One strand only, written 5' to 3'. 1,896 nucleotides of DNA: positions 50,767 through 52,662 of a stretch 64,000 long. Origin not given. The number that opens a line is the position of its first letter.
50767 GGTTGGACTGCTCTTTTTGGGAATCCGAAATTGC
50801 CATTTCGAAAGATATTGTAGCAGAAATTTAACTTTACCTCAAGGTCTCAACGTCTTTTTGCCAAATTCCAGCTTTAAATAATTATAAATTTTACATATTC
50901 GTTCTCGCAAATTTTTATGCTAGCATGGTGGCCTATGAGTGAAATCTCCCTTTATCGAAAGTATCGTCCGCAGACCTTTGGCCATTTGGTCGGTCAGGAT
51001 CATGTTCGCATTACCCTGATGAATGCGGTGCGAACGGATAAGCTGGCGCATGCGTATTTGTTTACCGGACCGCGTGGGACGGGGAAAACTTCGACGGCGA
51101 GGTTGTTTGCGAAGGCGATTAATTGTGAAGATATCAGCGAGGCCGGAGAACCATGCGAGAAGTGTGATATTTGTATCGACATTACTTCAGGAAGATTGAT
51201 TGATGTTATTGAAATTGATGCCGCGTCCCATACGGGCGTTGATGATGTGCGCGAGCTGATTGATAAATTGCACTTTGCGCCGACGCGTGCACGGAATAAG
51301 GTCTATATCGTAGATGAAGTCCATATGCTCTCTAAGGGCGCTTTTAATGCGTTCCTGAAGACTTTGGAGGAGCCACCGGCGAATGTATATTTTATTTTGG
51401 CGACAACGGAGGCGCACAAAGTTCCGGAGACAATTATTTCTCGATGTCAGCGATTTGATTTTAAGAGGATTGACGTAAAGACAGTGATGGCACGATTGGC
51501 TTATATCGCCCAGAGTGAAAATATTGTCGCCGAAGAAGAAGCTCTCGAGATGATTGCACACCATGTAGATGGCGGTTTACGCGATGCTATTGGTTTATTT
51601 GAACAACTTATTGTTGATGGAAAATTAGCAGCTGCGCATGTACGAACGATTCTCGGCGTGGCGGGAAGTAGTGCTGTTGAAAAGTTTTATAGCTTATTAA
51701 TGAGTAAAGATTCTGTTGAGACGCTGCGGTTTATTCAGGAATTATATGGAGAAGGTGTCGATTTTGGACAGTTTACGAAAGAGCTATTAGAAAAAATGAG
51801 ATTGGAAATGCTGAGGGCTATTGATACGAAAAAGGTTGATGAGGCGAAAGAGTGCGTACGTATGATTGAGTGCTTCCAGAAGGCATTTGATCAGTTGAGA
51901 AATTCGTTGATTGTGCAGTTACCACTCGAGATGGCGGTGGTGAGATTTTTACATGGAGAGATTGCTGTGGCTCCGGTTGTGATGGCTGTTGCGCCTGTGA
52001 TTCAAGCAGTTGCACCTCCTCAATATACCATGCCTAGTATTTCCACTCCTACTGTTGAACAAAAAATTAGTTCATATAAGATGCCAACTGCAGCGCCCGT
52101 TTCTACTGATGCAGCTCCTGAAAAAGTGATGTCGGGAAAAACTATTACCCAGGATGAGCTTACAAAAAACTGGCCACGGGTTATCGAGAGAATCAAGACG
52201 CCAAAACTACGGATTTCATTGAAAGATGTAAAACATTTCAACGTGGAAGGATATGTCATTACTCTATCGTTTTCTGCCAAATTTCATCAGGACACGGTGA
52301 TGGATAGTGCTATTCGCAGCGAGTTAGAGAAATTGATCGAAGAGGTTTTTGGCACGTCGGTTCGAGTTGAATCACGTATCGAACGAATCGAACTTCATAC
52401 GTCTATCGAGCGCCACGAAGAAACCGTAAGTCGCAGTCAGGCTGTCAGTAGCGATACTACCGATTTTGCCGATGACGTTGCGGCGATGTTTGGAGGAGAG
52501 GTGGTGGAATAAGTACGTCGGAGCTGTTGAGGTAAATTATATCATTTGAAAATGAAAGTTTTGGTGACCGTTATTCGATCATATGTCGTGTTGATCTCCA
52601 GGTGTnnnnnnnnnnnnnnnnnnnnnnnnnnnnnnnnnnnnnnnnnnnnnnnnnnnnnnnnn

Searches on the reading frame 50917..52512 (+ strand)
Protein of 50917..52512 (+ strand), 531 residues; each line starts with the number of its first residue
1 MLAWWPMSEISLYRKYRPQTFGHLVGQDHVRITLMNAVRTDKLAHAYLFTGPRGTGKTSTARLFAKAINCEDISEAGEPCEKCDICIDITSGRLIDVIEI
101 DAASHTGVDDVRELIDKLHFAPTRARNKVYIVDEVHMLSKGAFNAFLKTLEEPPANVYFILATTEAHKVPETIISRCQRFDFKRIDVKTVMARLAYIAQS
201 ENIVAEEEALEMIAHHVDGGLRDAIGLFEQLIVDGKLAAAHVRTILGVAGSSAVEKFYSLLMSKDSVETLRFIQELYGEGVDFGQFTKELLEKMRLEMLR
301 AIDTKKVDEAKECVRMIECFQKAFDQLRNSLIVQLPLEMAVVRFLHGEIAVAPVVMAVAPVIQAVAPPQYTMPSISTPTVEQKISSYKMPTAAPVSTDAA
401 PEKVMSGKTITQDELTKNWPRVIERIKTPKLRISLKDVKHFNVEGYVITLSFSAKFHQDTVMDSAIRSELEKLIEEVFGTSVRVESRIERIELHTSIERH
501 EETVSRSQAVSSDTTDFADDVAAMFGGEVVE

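Call 8: search_protein_families(library=pfam, proteins=[window:50917-52512:+])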
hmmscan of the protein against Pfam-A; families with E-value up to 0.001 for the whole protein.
window:50917-52512:+ (531 aa): 12 families
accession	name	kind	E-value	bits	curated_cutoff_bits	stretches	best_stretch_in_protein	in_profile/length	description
PF13177.12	DNA_pol3_delta2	-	5.3e-44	150.5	27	1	27-185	2-160/161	DNA polymerase III, delta subunit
PF00004.35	AAA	-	4.6e-13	50.2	21.2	1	48-180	2-126/131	ATPase family associated with various cellular activities (AAA)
PF22608.2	DNAX_ATPase_lid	-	1.4e-09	38.1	27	1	191-235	3-47/49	DNA polymerase III clamp loader subunit, ATPase lid domain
PF12169.13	DNA_pol3_gamma3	-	1.1e-07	32.2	24.4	1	238-303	2-68/143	DNA polymerase III subunits gamma and tau domain III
PF13401.12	AAA_22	-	6.5e-07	30.2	27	1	46-164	7-123/130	AAA domain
PF20964.2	DnaX_C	-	1e-06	29.2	26.2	1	406-489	3-88/113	DNA polymerase III subunit tau, C-terminal domain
PF07728.20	AAA_5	-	2.6e-05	24.7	22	1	48-152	3-92/139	AAA domain (dynein-related subfamily)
PF13604.12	AAA_30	-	7.1e-05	23.1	27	1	47-160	21-122/191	AAA domain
PF05496.18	RuvB_N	-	8.1e-05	22.9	27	0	17-81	2-70/159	Holliday junction DNA helicase RuvB P-loop domain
PF13191.12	AAA_16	-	0.00023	22.1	32.6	0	24-101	2-85/167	AAA ATPase domain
PF06068.19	TIP49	-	0.00041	20.1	23.8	0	23-69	25-75/347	TIP49 P-loop domain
PF12775.13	AAA_7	-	0.00083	19.4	25.8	0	43-71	32-60/181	P-loop containing dynein motor region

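Call 9: find_encoding_contigs(protein=window:50917-52512:+, flank=10000, max_places=6)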
Protein window:50917-52512:+ (531 aa): 3 contigs read that carry it; 2 places shown.
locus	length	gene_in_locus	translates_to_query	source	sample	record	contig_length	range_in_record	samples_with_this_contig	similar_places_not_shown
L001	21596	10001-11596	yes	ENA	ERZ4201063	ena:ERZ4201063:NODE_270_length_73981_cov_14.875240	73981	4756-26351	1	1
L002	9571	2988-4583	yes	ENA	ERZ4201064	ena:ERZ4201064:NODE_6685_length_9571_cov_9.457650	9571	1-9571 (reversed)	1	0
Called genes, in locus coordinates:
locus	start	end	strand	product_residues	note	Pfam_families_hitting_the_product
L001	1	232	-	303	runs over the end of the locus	-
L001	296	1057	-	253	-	-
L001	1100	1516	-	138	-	PF07681:DoxX, PF13564:DoxX_2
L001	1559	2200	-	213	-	PF00160:Pro_isomerase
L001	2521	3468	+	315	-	PF13489:Methyltransf_23 (weak), PF13847:Methyltransf_31 (faint)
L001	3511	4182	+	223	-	-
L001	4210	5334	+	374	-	PF13439:Glyco_transf_4, PF00534:Glycos_transf_1, PF13692:Glyco_trans_1_4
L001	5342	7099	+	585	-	PF14716:HHH_8, PF14520:HHH_5 (weak), PF14792:DNA_pol_B_palm (faint), PF14791:DNA_pol_B_thumb, PF02811:PHP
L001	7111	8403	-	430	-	PF18013:Phage_lysozyme2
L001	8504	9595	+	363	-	PF13439:Glyco_transf_4, PF00534:Glycos_transf_1, PF13692:Glyco_trans_1_4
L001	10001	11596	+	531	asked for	PF13177:DNA_pol3_delta2, PF00004:AAA, PF13401:AAA_22 (weak), PF22608:DNAX_ATPase_lid, PF12169:DNA_pol3_gamma3 (weak), PF20964:DnaX_C (weak)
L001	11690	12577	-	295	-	-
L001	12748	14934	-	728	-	PF22745:Nlig-Ia, PF01653:DNA_ligase_aden, PF03120:OB_DNA_ligase, PF03119:DNA_ligase_ZBD, PF14520:HHH_5 (faint), PF12826:HHH_2 (faint), PF00533:BRCT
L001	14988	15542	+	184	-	-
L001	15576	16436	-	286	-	PF04203:Sortase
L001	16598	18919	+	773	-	PF13328:HD_4, PF01966:HD, PF04607:RelA_SpoT, PF02824:TGS, PF19296:RelA_AH, PF13291:ACT_4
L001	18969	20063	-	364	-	PF01926:MMR_HSR1, PF02421:FeoB_N (weak), PF06071:YchF-GTPase_C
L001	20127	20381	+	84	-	PF00462:Glutaredoxin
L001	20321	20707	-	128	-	PF02482:Ribosomal_S30AE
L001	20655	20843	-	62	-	-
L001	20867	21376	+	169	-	PF04542:Sigma70_r2, PF08281:Sigma70_r4_2, PF04545:Sigma70_r4 (weak)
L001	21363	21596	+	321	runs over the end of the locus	PF18915:DUF5667 (weak)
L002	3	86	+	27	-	?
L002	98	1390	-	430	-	PF18013:Phage_lysozyme2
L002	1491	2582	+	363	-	PF13439:Glyco_transf_4, PF00534:Glycos_transf_1, PF13692:Glyco_trans_1_4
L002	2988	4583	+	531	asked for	PF13177:DNA_pol3_delta2, PF00004:AAA, PF13401:AAA_22 (weak), PF22608:DNAX_ATPase_lid, PF12169:DNA_pol3_gamma3 (weak), PF20964:DnaX_C (weak)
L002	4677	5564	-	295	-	-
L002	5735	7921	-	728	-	PF22745:Nlig-Ia, PF01653:DNA_ligase_aden, PF03120:OB_DNA_ligase, PF03119:DNA_ligase_ZBD, PF14520:HHH_5 (faint), PF12826:HHH_2 (faint), PF00533:BRCT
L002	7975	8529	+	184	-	-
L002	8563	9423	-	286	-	PF04203:Sortase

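Call 12: find_homologous_proteins(query=window:50917-52512:+, max_evalue=1e-40)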
Query window:50917-52512:+ (531 aa): 8000 proteins with E <= 1e-40 among 8000 candidates; the best 120 are listed.
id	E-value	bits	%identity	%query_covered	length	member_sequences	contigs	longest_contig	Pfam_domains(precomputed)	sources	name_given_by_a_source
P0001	0.0e+0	1173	100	100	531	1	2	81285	PF12169.14,PF00004.36,PF13401.13,PF20964.3,PF22608.3,PF13177.13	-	-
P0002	0.0e+0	1077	93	99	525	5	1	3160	PF12169.14,PF00004.36,PF13401.13,PF20964.3,PF22608.3,PF21960.3,PF05496.19,PF13177.13,PF07728.21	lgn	-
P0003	1.1e-294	996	86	99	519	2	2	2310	PF12169.14,PF00004.36,PF13401.13,PF20964.3,PF22608.3,PF21960.3,PF05496.19,PF13177.13,PF07728.21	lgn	-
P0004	8.2e-286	967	83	99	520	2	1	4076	PF12169.14,PF00004.36,PF13401.13,PF20964.3,PF22608.3,PF05496.19,PF13177.13,PF07728.21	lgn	-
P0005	1.3e-245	834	72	100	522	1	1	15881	PF12169.14,PF00004.36,PF13401.13,PF22608.3,PF05496.19,PF13177.13,PF07728.21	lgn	-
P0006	6.5e-239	812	71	99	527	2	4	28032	PF12169.14,PF00004.36,PF13401.13,PF20964.3,PF22608.3,PF05496.19,PF13177.13,PF07728.21,PF13191.13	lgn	-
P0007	1.1e-237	808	71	99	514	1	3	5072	PF12169.14,PF00004.36,PF13401.13,PF22608.3,PF21960.3,PF05496.19,PF13177.13,PF07728.21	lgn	-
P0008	9.0e-236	801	70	99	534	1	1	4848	PF12169.14,PF00004.36,PF13401.13,PF20964.3,PF22608.3,PF05496.19,PF13177.13,PF07728.21,PF13191.13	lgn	-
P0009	1.6e-234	797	69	99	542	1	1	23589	PF12169.14,PF00004.36,PF13401.13,PF20964.3,PF22608.3,PF05496.19,PF13177.13,PF07728.21,PF13191.13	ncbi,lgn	-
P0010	3.8e-233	793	70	99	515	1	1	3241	PF12169.14,PF00004.36,PF13401.13,PF20964.3,PF22608.3,PF05496.19,PF13177.13,PF07728.21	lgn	-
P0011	8.5e-232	788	67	99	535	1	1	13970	PF12169.14,PF00004.36,PF13401.13,PF20964.3,PF22608.3,PF13177.13,PF07728.21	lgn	-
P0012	1.1e-230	785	69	99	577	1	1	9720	PF00004.36,PF13401.13,PF20964.3,PF22608.3,PF13177.13,PF07728.21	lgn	-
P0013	1.3e-229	781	69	99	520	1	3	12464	PF12169.14,PF00004.36,PF13401.13,PF20964.3,PF22608.3,PF13177.13,PF07728.21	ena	-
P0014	3.3e-229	780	69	99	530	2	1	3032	PF12169.14,PF00004.36,PF13401.13,PF20964.3,PF22608.3,PF13177.13,PF07728.21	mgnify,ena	mgnify:CR=1 FL=1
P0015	3.4e-208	711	64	99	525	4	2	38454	PF12169.14,PF00004.36,PF13401.13,PF22608.3,PF13177.13,PF07728.21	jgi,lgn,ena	-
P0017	3.2e-181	622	94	56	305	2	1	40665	PF12169.14,PF13604.13,PF00004.36,PF13401.13,PF22608.3,PF21960.3,PF05496.19,PF13177.13,PF07728.21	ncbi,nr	ncbi:MAG: DNA polymerase III subunit gamma/tau [Candidatus Peregrinibacteria bacterium]|nr:DNA polym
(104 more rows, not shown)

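Call 13: find_encoding_contigs(protein=P0006, flank=6000, max_places=2)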
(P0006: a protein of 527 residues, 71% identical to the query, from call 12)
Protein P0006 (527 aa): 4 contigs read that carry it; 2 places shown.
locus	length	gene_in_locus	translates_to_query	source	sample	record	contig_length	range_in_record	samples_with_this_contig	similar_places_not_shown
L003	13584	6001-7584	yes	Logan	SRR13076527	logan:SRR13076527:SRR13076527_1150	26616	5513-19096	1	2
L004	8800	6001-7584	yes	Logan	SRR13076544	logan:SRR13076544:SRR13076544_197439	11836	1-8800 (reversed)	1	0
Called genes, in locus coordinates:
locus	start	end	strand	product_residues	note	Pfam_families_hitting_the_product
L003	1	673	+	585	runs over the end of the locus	PF14716:HHH_8, PF14520:HHH_5 (weak), PF14792:DNA_pol_B_palm (weak), PF14791:DNA_pol_B_thumb, PF02811:PHP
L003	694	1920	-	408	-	PF18013:Phage_lysozyme2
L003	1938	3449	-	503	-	-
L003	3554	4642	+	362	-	PF13439:Glyco_transf_4, PF00534:Glycos_transf_1, PF13692:Glyco_trans_1_4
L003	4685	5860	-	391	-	PF01471:PG_binding_1 (faint)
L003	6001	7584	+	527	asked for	PF05496:RuvB_N (faint), PF13177:DNA_pol3_delta2, PF00004:AAA, PF07728:AAA_5 (weak), PF13401:AAA_22 (weak), PF22608:DNAX_ATPase_lid, PF12169:DNA_pol3_gamma3 (weak), PF20964:DnaX_C, +1 more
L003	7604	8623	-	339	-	PF08843:AbiEii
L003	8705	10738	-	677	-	PF22745:Nlig-Ia, PF01653:DNA_ligase_aden, PF03120:OB_DNA_ligase, PF03119:DNA_ligase_ZBD, PF12826:HHH_2 (weak), PF00533:BRCT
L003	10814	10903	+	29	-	-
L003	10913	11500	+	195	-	-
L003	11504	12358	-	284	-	PF04203:Sortase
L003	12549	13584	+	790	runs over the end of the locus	PF13328:HD_4, PF01966:HD, PF04607:RelA_SpoT, PF02824:TGS, PF13291:ACT_4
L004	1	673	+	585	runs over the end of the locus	PF14716:HHH_8, PF14520:HHH_5 (weak), PF14792:DNA_pol_B_palm (weak), PF14791:DNA_pol_B_thumb, PF02811:PHP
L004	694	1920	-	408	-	PF18013:Phage_lysozyme2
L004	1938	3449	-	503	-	-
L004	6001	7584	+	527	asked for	PF05496:RuvB_N (faint), PF13177:DNA_pol3_delta2, PF00004:AAA, PF07728:AAA_5 (weak), PF13401:AAA_22 (weak), PF22608:DNAX_ATPase_lid, PF12169:DNA_pol3_gamma3 (weak), PF20964:DnaX_C, +1 more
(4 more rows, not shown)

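Call 14: find_encoding_contigs(protein=P0009, flank=6000, max_places=2)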
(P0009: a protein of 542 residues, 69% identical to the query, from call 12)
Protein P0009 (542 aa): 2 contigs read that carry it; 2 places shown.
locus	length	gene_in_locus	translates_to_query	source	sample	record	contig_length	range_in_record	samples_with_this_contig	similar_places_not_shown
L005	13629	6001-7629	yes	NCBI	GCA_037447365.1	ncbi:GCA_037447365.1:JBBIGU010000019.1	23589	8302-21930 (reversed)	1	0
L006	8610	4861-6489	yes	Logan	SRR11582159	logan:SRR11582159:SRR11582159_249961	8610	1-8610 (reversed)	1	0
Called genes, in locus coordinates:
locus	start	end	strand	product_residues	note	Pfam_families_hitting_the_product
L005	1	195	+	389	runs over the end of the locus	PF13439:Glyco_transf_4, PF00534:Glycos_transf_1, PF13692:Glyco_trans_1_4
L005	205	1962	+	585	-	PF14716:HHH_8, PF14520:HHH_5 (weak), PF14792:DNA_pol_B_palm (weak), PF14791:DNA_pol_B_thumb, PF02811:PHP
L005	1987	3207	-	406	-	PF18013:Phage_lysozyme2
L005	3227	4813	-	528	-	-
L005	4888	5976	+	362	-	PF13439:Glyco_transf_4, PF00534:Glycos_transf_1, PF13692:Glyco_trans_1_4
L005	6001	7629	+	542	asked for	PF05496:RuvB_N (faint), PF13177:DNA_pol3_delta2, PF00004:AAA, PF07728:AAA_5 (weak), PF13401:AAA_22 (weak), PF22608:DNAX_ATPase_lid, PF12169:DNA_pol3_gamma3 (weak), PF20964:DnaX_C, +1 more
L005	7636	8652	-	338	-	PF08843:AbiEii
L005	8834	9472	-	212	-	-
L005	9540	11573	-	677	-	PF22745:Nlig-Ia, PF01653:DNA_ligase_aden, PF03120:OB_DNA_ligase, PF03119:DNA_ligase_ZBD, PF14520:HHH_5 (faint), PF12826:HHH_2 (weak), PF00533:BRCT, PF12738:PTCB-BRCT (faint)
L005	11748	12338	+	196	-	-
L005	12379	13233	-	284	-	PF04203:Sortase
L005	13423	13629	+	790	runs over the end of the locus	PF13328:HD_4, PF01966:HD, PF04607:RelA_SpoT, PF02824:TGS, PF19296:RelA_AH (faint), PF13291:ACT_4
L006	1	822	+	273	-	?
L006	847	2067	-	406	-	PF18013:Phage_lysozyme2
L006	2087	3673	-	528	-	-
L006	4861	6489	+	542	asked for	PF05496:RuvB_N (faint), PF13177:DNA_pol3_delta2, PF00004:AAA, PF07728:AAA_5 (weak), PF13401:AAA_22 (weak), PF22608:DNAX_ATPase_lid, PF12169:DNA_pol3_gamma3 (weak), PF20964:DnaX_C, +1 more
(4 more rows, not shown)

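Call 15: find_encoding_contigs(protein=P0015, flank=6000, max_places=2)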
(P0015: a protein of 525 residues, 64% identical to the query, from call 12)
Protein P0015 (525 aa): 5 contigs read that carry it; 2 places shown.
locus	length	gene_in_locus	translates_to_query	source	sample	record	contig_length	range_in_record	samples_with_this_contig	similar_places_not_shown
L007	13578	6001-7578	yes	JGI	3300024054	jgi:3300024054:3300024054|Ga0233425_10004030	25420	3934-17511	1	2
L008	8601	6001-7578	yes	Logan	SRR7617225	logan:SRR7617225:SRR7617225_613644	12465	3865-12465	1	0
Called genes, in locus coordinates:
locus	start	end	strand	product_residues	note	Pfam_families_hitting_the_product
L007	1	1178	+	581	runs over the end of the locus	PF14716:HHH_8, PF14791:DNA_pol_B_thumb, PF02811:PHP (weak)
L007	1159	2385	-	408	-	-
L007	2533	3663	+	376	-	PF13439:Glyco_transf_4, PF00534:Glycos_transf_1, PF13692:Glyco_trans_1_4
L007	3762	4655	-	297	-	-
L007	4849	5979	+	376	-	PF13173:AAA_14, PF13401:AAA_22 (faint), PF08279:HTH_11 (faint), PF13635:DUF4143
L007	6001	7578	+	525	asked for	PF13177:DNA_pol3_delta2, PF00004:AAA, PF07728:AAA_5 (weak), PF13401:AAA_22 (weak), PF22608:DNAX_ATPase_lid, PF12169:DNA_pol3_gamma3 (weak)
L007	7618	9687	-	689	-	PF22745:Nlig-Ia, PF01653:DNA_ligase_aden, PF14520:HHH_5 (faint), PF03120:OB_DNA_ligase, PF03119:DNA_ligase_ZBD, PF12826:HHH_2 (faint), PF00533:BRCT, PF12738:PTCB-BRCT (weak)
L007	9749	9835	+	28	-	-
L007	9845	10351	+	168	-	-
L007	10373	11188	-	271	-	PF04203:Sortase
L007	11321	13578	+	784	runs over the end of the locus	PF13328:HD_4, PF01966:HD, PF04607:RelA_SpoT, PF02824:TGS, PF19296:RelA_AH (weak), PF01842:ACT (weak), PF13291:ACT_4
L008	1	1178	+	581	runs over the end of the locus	PF14716:HHH_8, PF14791:DNA_pol_B_thumb, PF02811:PHP (weak)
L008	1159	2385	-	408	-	-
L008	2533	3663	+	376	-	PF13439:Glyco_transf_4, PF00534:Glycos_transf_1, PF13692:Glyco_trans_1_4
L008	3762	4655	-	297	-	-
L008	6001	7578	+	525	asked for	PF13177:DNA_pol3_delta2, PF00004:AAA, PF07728:AAA_5 (weak), PF13401:AAA_22 (weak), PF22608:DNAX_ATPase_lid, PF12169:DNA_pol3_gamma3 (weak)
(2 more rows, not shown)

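Call 17: find_encoding_contigs(protein=P0017, flank=10000, max_places=2)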
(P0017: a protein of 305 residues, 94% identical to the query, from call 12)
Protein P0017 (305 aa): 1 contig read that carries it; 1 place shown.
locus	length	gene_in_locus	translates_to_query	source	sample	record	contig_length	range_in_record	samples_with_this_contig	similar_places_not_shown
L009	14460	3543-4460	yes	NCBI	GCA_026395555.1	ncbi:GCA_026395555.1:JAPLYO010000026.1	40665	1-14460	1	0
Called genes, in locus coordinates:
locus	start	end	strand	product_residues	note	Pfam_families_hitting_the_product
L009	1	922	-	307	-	?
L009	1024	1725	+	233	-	PF13439:Glyco_transf_4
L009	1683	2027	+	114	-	PF00534:Glycos_transf_1, PF13692:Glyco_trans_1_4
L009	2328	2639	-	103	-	-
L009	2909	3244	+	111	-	PF13599:Pentapeptide_4 (faint)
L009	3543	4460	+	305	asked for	PF05496:RuvB_N (faint), PF13177:DNA_pol3_delta2, PF13401:AAA_22 (weak), PF00004:AAA, PF07728:AAA_5 (weak), PF21960:RCF1-5-like_lid (weak), PF22608:DNAX_ATPase_lid, PF12169:DNA_pol3_gamma3 (weak), +1 more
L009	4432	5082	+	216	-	PF20964:DnaX_C (weak)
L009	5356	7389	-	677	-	PF22745:Nlig-Ia, PF01653:DNA_ligase_aden, PF03120:OB_DNA_ligase, PF03119:DNA_ligase_ZBD, PF14520:HHH_5 (faint), PF12826:HHH_2 (weak), PF00533:BRCT, PF12738:PTCB-BRCT (faint)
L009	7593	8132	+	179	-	-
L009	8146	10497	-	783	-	PF07759:DUF1615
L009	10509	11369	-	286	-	PF04203:Sortase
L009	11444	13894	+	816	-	PF13328:HD_4, PF01966:HD, PF04607:RelA_SpoT, PF02824:TGS, PF19296:RelA_AH (weak), PF13291:ACT_4 (weak)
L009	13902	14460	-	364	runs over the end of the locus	PF01926:MMR_HSR1, PF02421:FeoB_N (weak), PF06071:YchF-GTPase_C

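Call 18: find_encoding_contigs(protein=P0002, flank=6000, max_places=3)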
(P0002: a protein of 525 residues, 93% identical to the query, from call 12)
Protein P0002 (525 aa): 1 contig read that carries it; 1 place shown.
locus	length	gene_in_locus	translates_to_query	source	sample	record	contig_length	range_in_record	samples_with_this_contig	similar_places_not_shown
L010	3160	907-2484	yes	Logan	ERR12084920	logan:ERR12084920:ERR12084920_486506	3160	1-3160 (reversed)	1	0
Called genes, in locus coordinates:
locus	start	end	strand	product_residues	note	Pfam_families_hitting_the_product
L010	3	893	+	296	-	?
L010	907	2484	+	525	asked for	PF05496:RuvB_N (faint), PF13177:DNA_pol3_delta2, PF00004:AAA, PF07728:AAA_5 (faint), PF13401:AAA_22 (weak), PF22608:DNAX_ATPase_lid, PF12169:DNA_pol3_gamma3 (weak), PF20964:DnaX_C (weak), +1 more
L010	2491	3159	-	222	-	?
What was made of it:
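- The spacer varies among relatives (calls 13-15, 18).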

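Call 19: find_encoding_contigs(protein=P0004, flank=6000, max_places=3)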
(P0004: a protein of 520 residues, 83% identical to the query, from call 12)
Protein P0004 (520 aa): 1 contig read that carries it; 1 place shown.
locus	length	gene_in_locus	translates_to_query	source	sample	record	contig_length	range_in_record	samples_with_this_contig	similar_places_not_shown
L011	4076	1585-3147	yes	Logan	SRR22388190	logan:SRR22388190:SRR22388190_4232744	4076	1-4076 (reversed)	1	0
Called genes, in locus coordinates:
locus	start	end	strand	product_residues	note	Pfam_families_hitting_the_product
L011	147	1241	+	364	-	PF13439:Glyco_transf_4, PF00534:Glycos_transf_1, PF13692:Glyco_trans_1_4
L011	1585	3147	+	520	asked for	PF05496:RuvB_N (faint), PF13177:DNA_pol3_delta2, PF00004:AAA, PF07728:AAA_5 (weak), PF13401:AAA_22 (weak), PF22608:DNAX_ATPase_lid, PF12169:DNA_pol3_gamma3 (weak), PF20964:DnaX_C (weak)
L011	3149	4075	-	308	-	?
